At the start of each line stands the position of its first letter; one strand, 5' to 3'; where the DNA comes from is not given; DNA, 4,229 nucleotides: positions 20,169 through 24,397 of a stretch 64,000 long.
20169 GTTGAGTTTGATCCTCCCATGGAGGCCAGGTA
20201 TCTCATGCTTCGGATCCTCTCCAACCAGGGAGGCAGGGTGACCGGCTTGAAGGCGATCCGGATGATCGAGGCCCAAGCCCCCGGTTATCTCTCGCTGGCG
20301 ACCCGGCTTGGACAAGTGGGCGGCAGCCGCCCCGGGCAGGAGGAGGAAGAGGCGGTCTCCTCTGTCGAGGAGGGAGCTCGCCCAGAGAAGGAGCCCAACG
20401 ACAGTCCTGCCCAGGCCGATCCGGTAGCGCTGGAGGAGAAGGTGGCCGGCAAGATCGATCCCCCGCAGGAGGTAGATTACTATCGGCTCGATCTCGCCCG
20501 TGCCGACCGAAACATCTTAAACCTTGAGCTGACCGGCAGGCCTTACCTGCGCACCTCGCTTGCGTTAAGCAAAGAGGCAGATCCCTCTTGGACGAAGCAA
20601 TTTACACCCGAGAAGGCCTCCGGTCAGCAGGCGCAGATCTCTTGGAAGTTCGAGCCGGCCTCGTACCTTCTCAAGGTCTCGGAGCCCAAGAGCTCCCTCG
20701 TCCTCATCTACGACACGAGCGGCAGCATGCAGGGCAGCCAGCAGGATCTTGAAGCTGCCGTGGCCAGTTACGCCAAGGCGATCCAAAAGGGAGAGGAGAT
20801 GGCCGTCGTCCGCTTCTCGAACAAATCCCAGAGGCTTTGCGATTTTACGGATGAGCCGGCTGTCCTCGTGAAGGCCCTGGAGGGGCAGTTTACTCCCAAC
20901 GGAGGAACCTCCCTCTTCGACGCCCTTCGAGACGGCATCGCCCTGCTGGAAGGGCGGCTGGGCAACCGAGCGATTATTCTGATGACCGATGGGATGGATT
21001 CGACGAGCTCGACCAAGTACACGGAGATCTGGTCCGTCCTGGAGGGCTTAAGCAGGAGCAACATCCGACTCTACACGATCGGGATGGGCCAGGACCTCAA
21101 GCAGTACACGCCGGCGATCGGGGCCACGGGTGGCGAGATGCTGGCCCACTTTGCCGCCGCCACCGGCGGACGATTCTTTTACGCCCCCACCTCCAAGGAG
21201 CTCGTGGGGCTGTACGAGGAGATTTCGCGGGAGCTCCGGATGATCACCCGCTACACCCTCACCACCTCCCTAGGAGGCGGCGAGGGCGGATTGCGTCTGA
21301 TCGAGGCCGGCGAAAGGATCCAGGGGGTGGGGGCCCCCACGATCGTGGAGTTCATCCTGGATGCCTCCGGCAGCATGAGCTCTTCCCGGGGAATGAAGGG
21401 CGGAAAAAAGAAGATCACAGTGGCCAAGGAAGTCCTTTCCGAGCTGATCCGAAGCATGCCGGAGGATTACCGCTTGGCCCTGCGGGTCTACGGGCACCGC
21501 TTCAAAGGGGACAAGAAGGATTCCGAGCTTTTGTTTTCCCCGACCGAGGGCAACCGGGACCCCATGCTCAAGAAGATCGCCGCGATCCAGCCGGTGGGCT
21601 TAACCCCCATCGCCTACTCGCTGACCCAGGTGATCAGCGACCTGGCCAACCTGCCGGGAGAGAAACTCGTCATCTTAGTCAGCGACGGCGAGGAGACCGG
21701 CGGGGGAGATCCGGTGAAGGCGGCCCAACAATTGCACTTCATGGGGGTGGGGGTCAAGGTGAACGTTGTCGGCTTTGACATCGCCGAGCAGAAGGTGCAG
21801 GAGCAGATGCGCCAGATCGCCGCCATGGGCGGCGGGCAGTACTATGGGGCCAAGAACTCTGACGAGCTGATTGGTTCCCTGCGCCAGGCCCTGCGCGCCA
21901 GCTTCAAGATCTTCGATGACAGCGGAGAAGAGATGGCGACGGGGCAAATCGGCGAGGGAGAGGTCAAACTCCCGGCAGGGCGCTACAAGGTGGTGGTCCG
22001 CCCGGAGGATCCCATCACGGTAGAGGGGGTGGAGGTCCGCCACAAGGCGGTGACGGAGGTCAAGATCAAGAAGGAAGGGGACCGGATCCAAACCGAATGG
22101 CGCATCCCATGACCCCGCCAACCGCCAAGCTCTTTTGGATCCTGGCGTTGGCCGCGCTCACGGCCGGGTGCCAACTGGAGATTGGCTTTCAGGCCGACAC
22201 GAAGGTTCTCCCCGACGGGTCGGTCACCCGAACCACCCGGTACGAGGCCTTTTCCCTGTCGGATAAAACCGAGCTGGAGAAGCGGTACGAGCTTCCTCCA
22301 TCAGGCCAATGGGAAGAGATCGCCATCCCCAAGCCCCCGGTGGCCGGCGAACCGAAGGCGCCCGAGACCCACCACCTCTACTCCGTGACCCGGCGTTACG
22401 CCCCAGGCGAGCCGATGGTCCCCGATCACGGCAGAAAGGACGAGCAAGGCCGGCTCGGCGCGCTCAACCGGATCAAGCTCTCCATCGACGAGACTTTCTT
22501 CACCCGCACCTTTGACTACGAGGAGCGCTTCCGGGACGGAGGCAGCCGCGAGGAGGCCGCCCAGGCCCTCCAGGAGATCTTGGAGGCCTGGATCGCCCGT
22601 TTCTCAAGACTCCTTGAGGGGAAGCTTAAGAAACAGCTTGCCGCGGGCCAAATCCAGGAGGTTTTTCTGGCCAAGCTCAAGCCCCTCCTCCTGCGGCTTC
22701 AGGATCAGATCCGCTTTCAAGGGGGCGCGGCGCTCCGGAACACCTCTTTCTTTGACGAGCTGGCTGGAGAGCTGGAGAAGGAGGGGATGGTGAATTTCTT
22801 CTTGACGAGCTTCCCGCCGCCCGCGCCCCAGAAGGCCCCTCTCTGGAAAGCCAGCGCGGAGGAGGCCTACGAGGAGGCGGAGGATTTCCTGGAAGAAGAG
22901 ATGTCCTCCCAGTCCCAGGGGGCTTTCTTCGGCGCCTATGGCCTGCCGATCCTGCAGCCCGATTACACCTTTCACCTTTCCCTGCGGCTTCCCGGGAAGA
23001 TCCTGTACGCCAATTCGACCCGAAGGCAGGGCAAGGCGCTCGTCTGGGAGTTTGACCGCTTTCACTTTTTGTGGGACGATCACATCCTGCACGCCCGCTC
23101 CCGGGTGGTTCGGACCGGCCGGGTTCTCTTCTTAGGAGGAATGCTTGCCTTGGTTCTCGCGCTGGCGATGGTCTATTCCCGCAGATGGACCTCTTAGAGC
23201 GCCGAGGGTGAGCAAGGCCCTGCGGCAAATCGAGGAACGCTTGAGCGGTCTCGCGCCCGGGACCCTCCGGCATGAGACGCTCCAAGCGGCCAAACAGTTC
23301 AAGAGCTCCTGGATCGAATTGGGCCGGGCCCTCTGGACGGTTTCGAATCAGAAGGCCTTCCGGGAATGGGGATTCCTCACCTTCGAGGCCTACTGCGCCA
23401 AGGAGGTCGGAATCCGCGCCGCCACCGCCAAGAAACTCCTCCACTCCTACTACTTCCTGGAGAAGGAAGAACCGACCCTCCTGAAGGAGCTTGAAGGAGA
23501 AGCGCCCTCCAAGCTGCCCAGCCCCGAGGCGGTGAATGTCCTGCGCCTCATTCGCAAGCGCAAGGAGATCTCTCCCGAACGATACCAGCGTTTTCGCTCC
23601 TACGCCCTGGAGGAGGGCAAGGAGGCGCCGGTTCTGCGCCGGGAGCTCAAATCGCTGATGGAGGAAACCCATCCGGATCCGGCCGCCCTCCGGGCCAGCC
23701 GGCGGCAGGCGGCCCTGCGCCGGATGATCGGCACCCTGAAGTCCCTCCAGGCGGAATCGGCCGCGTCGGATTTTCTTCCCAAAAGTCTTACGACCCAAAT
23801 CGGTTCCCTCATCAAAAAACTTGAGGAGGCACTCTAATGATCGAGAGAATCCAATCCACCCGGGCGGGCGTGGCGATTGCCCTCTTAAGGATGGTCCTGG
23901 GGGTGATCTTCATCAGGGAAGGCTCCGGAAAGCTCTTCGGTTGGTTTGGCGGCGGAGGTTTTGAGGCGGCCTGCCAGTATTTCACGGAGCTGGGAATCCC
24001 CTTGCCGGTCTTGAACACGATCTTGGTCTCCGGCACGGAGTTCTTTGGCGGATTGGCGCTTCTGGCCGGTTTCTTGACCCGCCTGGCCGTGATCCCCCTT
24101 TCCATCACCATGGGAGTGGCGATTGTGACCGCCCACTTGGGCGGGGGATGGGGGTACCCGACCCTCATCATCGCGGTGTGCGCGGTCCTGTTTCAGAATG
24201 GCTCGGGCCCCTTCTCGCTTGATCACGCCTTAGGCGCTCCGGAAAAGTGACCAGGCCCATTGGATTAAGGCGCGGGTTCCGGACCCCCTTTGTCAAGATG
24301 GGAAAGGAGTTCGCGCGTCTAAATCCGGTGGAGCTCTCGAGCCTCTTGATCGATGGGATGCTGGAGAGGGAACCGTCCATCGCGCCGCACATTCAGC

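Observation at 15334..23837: Operon of secreted proteins: Cys-to-Ser transglutaminase-like protein, giant 5x discoidin / PPC / 2x vWA protein, lipoprotein and hypothetical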

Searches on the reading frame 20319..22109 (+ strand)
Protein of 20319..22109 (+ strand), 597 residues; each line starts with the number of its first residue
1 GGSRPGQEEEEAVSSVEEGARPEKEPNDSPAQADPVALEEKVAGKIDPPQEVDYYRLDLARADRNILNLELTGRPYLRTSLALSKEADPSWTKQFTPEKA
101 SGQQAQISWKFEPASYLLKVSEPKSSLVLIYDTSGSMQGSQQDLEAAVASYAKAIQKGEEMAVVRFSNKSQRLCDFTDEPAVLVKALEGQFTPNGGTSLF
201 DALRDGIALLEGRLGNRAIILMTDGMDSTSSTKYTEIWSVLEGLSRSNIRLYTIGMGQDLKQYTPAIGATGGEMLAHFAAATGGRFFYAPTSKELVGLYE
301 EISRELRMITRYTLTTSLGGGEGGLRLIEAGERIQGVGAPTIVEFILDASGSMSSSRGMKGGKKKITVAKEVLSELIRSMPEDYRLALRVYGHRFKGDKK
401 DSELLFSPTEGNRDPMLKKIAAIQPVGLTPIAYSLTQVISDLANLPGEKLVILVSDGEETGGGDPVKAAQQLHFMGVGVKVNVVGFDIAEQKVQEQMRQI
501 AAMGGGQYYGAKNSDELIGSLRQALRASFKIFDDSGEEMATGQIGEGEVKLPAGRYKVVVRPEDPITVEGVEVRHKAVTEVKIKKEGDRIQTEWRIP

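Call 69: predict_structure(alignment_id=A4)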
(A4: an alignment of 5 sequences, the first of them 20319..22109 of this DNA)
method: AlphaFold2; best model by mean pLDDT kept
length: 597 residues; sequences in the alignment: 5
mean_pLDDT: 75.5   pTM: 0.48
mean pLDDT of the five models: 75.5, 72.6, 72.4, 70.9, 70.1
residues with pLDDT >= 90: 52; 70-90: 389; 50-70: 115; < 50: 41
segments of 3 or more residues with pLDDT < 50: 1-23, 335-340, 397-399
pLDDT, mean of each block of 10 residues (from residue 1): 31 33 66 85 76 87 79 70 85 68 70 87 87 86 87 84 90 89 85 76 88 82 76 63 75 84 70 85 85 81 79 80 71 47 83 71 81 85 77 58 55 75 75 81 72 84 82 70 88 87 84 85 75 73 71 75 66 74 59 49
secondary structure, 60 per line:
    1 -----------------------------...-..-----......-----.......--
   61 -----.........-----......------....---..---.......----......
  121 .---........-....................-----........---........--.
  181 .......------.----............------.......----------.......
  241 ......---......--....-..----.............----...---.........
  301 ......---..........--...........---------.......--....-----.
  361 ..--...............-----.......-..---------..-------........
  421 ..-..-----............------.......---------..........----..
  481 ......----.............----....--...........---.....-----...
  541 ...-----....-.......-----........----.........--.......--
elements in order: E41-46 E52-58 E66-74 E80-85 E92-95 E104-110 E115-121 E125-132 H135-153 E159-166 E170-177 H180-187 H199-210 E217-223 H234-246 E250-255 H258-261 H271-281 E286-288 H292-306 E310-319 E322-332 E342-348 H351-354 H365-379 E385-391 H413-422 H431-442 E449-455 H465-474 E479-486 H491-503 E508-511 H514-524 E528-532 E538-543 E549-552 E554-560 E566-573 E578-586 E589-595

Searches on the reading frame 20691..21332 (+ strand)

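Call 22: search_protein_families(library=pfam, proteins=[window:20691-21332:+], max_evalue=1)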
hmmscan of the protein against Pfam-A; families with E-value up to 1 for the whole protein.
seq(214 aa): 8 families
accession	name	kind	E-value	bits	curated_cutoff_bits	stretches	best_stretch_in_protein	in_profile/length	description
PF13519.12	VWA_2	-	2.3e-11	44.7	27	1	3-101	1-106/107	von Willebrand factor type A domain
PF00092.34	VWA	-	2.1e-10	41.5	23.8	1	3-148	2-155/174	von Willebrand factor type A domain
PF13768.12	VWA_3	-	3.7e-08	34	27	1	2-160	2-151/155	von Willebrand factor type A domain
PF05762.20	VWA_CoxE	-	3.5e-06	27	26.4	1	2-130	58-185/222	VWA domain containing CoxE-like protein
PF09967.15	DUF2201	-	9.5e-05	23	26.4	1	3-80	1-73/123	VWA-like domain (DUF2201)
PF04056.20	Ssl1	-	0.0047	17.2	27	1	43-137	48-143/193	Ssl1-like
PF09239.17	Topo-VIb_trans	-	0.11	12.7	24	0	13-45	37-68/159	Topoisomerase VI B subunit, transducer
PF24575.1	TPR_Slam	-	0.12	13.2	35.2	1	10-43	53-86/104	Surface lipoprotein assembly modifier, N-terminal TPR repeats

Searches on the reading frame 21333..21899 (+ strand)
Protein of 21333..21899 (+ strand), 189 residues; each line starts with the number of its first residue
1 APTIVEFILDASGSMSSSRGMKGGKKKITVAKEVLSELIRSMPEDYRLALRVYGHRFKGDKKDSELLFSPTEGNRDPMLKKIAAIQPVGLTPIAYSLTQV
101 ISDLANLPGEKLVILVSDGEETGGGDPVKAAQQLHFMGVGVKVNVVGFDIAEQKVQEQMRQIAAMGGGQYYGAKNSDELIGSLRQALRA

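Call 22: search_protein_families(library=pfam, proteins=[window:21333-21899:+], max_evalue=1)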
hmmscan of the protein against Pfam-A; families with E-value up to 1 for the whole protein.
seq(189 aa): 5 families
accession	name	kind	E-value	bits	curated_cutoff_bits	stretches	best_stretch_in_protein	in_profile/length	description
PF00092.34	VWA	-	4.9e-12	46.9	23.8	1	7-179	4-168/174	von Willebrand factor type A domain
PF13519.12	VWA_2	-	2.9e-10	41.1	27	1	7-120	3-107/107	von Willebrand factor type A domain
PF13768.12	VWA_3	-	4.4e-05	24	27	1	7-171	5-154/155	von Willebrand factor type A domain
PF03853.21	YjeF_N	-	0.00029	21.3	24.9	1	94-169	9-84/169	YjeF-related protein N-terminus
PF05762.20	VWA_CoxE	-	0.052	13.4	26.4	1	89-127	128-167/222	VWA domain containing CoxE-like protein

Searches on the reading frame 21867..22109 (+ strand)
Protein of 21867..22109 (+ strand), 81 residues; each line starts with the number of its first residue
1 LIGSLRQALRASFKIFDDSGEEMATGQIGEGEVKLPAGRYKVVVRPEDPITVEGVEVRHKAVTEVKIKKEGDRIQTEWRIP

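Call 22: search_protein_families(library=pfam, proteins=[window:21867-22109:+], max_evalue=1)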
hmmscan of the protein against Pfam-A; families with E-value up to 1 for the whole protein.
seq(81 aa): 3 families
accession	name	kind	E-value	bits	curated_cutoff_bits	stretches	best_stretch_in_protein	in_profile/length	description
PF17802.7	SpaA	-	0.027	15.1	23.1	1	11-78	19-87/91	Prealbumin-like fold domain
PF17145.10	DUF5119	-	0.082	13.1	27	1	24-50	50-76/191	Domain of unknown function (DUF5119)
PF14660.12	DUF4458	-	0.16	12.5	22.4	1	8-43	51-84/114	Domain of unknown function (DUF4458)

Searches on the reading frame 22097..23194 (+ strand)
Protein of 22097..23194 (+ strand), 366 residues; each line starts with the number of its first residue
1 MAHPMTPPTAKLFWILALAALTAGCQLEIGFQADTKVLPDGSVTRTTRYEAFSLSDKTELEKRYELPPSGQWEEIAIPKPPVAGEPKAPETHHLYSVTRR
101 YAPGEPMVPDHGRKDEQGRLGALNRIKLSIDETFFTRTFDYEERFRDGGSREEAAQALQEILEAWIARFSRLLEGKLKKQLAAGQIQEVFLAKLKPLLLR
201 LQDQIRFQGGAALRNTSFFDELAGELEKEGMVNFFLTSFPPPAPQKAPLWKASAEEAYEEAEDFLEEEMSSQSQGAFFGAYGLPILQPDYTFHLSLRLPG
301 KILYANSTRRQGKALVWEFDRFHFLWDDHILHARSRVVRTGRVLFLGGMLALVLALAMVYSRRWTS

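Call 4: search_protein_families(library=pfam, proteins=[window:22097-23194:+], max_evalue=0.01)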
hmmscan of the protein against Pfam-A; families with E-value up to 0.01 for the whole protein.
window:22097-23194:+ (366 aa): 1 family
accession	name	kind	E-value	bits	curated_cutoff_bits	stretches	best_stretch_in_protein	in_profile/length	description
PF24267.1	HVO_1552_C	-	0.004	17.8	27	1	333-363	68-98/98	HVO_1552, C-terminal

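Call 5: search_protein_families(library=ncbifam, proteins=[window:22097-23194:+], max_evalue=0.01)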
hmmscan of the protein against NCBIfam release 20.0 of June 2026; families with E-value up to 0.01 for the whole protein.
window:22097-23194:+ (366 aa): 0 families

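Call 26: find_homologous_proteins(query=window:22109-23194:+)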
Query window:22109-23194:+ (362 aa): 5 proteins with E <= 0.001 among 8000 candidates.
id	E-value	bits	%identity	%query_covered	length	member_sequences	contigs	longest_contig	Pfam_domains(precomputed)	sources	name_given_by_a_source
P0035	5.9e-241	817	100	100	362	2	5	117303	-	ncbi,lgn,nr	ncbi:MAG: hypothetical protein HYS41_07185 [Candidatus Omnitrophica bacterium]|nr:hypothetical prote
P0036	9.3e-160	550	83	81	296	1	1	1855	-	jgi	jgi:hypothetical protein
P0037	6.8e-52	195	33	96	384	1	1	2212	-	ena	-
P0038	6.3e-39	152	34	95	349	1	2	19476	-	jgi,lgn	jgi:hypothetical protein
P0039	8.3e-29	119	35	66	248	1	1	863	-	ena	-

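Call 27: find_encoding_contigs(protein=P0038, flank=10000, max_places=2)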
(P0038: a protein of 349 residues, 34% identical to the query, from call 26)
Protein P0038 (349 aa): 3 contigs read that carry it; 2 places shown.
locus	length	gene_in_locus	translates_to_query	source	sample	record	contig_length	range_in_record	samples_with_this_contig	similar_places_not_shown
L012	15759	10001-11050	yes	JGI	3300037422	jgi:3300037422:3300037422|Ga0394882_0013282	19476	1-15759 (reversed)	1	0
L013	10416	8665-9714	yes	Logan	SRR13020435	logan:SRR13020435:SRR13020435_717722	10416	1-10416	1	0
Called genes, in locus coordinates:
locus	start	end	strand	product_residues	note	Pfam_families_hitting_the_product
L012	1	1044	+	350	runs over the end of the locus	PF01156:IU_nuc_hydro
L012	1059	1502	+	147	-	-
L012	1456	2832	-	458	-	PF13188:PAS_8 (weak), PF13426:PAS_9 (weak), PF07730:HisKA_3, PF02518:HATPase_c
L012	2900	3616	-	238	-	PF00072:Response_reg, PF00196:GerE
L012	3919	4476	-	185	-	PF14346:DUF4398 (faint)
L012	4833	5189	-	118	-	-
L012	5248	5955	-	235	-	PF04366:Ysc84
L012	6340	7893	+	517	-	PF00691:OmpA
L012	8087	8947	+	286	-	PF05762:VWA_CoxE, PF00092:VWA, PF13519:VWA_2, PF13768:VWA_3 (weak)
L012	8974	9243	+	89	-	-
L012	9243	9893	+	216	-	PF02777:Sod_Fe_C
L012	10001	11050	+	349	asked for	-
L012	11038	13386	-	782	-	PF00884:Sulfatase, PF01663:Phosphodiest (faint), PF16347:SGSH_C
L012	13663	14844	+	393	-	PF00515:TPR_1 (faint), PF07719:TPR_2 (faint), PF13181:TPR_8 (faint), PF00656:Peptidase_C14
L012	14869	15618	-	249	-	-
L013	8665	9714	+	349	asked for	-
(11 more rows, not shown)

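Call 28: find_encoding_contigs(protein=P0036, flank=10000, max_places=2)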
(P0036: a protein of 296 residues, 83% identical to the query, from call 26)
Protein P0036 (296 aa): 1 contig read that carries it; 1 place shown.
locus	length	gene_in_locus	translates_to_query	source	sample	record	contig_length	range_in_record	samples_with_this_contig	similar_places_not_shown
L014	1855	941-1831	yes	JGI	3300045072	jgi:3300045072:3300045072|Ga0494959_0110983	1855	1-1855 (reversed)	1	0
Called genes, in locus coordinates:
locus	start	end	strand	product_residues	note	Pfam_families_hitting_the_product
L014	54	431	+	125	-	-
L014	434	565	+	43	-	PF20582:UPF0758_N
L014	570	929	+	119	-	PF05991:NYN_YacP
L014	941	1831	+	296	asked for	-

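Call 48: search_protein_families(library=padloc, proteins=[window:22109-23194:+], max_evalue=0.01)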
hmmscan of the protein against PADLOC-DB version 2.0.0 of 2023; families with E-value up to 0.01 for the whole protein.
window:22109-23194:+ (362 aa): 0 families

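Call 73: search_protein_families(library=phrogs, proteins=[window:22109-23194:+], max_evalue=0.1)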
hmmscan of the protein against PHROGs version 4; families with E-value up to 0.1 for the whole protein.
window:22109-23194:+ (362 aa): 0 families

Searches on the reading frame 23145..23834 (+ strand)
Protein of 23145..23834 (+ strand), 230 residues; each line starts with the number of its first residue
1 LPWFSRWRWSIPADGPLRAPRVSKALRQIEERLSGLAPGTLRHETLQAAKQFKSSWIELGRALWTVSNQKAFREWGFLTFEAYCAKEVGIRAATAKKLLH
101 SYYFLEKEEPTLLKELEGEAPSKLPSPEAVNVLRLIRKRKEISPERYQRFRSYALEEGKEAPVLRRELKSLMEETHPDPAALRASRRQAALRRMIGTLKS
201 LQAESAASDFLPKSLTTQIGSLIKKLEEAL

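Call 4: search_protein_families(library=pfam, proteins=[window:23145-23834:+], max_evalue=0.01)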
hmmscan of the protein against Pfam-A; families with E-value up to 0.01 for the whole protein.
window:23145-23834:+ (230 aa): 0 families

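Call 5: search_protein_families(library=ncbifam, proteins=[window:23145-23834:+], max_evalue=0.01)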
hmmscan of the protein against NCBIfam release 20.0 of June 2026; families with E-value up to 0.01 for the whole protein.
window:23145-23834:+ (230 aa): 0 families

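Call 48: search_protein_families(library=padloc, proteins=[window:23145-23834:+], max_evalue=0.01)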
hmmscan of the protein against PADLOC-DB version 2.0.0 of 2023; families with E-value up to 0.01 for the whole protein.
window:23145-23834:+ (230 aa): 0 families

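Call 72: search_solved_structures(query=window:23145-23834:+, max_evalue=10)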
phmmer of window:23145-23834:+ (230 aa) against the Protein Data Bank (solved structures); distinct sequences matched with E-value up to 10: 2.
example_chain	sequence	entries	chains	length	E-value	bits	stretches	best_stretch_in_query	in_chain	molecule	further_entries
7r21_A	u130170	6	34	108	0.33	14.1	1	79-139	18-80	Cas11a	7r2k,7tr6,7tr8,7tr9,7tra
3h37_A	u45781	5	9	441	2.2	11.5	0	144-183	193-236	TRNA nucleotidyl transferase-related protein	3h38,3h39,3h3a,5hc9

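Call 73: search_protein_families(library=phrogs, proteins=[window:23145-23834:+], max_evalue=0.1)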
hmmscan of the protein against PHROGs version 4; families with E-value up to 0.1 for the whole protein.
window:23145-23834:+ (230 aa): 1 family
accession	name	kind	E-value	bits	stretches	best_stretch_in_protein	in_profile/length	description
phrog_5254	-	unknown function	0.1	13.9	0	50-78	3-31/82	-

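Call 74: find_related_loci(query=window:23208-23834:+, collection=metagenome_contigs, flank=10000)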
Query window:23208-23834:+ (209 aa) in metagenome_contigs; peptide patterns used: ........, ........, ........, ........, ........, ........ (x = any residue, [..] = any of these).
600 stretches matched a pattern (row limit reached: there are more); 300 encode a relative of the query (tblastn E <= 1e-3); the best 80 are kept; 80 distinct loci.
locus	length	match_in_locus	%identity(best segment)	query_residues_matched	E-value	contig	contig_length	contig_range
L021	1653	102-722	65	3-209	3e-93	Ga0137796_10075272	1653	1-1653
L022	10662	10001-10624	63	2-209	4e-86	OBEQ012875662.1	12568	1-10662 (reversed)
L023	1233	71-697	61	2-209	2e-92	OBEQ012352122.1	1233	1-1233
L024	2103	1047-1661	58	2-206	4e-84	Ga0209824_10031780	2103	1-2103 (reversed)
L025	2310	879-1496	60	2-206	1e-82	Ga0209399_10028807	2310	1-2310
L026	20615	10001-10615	59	2-206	1e-80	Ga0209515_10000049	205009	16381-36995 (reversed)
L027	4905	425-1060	56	2-209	8e-79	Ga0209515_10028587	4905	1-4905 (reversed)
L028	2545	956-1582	55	2-209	1e-79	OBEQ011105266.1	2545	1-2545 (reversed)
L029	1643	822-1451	57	2-206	1e-81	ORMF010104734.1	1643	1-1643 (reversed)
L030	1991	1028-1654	56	2-209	1e-80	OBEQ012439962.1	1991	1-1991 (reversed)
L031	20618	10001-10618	57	2-207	8e-78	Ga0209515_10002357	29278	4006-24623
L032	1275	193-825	55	2-209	6e-82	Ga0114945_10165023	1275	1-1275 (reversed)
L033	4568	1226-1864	56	2-209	3e-75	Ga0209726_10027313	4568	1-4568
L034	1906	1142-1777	53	2-209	4e-77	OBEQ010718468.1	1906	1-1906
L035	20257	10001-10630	54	2-209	2e-71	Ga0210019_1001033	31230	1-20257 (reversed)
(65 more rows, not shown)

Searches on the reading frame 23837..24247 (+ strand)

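Call 4: search_protein_families(library=pfam, proteins=[window:23837-24247:+], max_evalue=0.01)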
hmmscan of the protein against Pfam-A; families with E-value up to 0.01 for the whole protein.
window:23837-24247:+ (137 aa): 3 families
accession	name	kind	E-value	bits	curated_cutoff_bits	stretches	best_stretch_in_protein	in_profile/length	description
PF07681.17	DoxX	-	1.8e-19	70.5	23.6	1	14-100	2-84/85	DoxX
PF04173.18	DoxD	-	1.2e-05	25.7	22.7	1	58-132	65-144/167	TQO small subunit DoxD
PF07291.16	MauE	-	0.0046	17.7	27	1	13-97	4-85/128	Methylamine utilisation protein MauE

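Call 5: search_protein_families(library=ncbifam, proteins=[window:23837-24247:+], max_evalue=0.01)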
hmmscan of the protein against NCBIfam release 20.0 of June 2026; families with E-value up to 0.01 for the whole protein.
window:23837-24247:+ (137 aa): 1 family
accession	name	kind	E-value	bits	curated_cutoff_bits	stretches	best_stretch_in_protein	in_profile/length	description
NF050144.1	matur_HvfX_fam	equivalog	3.5e-18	66.3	80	1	12-105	2-93/165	HvfX family Cu-binding RiPP maturation protein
